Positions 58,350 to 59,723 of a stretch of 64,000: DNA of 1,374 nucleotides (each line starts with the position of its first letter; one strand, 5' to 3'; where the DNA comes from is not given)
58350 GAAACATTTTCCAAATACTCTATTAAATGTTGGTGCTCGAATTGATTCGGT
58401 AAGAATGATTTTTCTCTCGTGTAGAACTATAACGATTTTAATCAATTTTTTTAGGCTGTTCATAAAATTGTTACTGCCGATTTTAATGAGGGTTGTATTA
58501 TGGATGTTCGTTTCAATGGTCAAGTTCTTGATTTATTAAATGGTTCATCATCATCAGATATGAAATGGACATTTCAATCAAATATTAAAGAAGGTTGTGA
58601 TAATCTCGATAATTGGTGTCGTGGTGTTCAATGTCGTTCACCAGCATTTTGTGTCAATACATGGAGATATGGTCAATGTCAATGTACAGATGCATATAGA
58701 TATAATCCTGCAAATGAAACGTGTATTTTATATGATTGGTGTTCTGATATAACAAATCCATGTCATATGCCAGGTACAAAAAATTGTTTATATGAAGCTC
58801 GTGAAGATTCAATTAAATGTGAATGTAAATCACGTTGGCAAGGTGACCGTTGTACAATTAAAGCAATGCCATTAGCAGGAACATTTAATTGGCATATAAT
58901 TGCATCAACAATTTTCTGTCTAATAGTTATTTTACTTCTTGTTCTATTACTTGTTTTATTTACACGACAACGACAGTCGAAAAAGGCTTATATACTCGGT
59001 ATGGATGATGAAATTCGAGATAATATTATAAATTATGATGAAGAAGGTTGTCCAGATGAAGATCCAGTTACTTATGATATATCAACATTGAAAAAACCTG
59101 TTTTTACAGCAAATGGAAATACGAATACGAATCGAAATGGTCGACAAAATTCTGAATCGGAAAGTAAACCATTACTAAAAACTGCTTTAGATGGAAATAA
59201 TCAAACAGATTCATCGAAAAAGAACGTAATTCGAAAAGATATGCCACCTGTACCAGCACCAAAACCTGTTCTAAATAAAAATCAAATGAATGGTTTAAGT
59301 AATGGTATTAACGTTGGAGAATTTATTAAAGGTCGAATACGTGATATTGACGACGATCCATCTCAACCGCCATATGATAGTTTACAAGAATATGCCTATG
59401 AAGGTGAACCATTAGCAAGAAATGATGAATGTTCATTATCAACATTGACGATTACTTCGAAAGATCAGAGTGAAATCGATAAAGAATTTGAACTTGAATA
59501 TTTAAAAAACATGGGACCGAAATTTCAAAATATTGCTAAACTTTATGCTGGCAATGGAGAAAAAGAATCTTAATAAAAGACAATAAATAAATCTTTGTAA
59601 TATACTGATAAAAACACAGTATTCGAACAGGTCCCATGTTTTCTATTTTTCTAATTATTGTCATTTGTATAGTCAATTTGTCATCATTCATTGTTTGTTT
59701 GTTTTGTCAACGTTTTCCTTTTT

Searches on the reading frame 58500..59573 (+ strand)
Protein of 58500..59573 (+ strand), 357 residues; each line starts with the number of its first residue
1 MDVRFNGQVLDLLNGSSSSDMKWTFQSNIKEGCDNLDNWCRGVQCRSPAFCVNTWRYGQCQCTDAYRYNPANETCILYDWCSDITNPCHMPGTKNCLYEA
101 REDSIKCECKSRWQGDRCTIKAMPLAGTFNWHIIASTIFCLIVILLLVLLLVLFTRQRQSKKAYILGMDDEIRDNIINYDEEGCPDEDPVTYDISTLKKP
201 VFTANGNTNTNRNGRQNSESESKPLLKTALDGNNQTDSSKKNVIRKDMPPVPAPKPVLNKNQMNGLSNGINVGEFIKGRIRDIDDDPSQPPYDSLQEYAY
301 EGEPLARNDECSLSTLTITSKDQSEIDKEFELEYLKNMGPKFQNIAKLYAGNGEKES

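Call 17: search_protein_families(library=pfam, proteins=[window:58500-59573:+], max_evalue=0.001)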
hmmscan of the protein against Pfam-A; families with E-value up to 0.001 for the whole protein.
window:58500-59573:+ (357 aa): 1 family
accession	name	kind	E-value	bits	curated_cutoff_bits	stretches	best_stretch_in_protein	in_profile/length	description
PF01049.22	CADH_Y-type_LIR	-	3e-13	50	24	1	284-350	2-60/60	Cadherin, Y-type LIR-motif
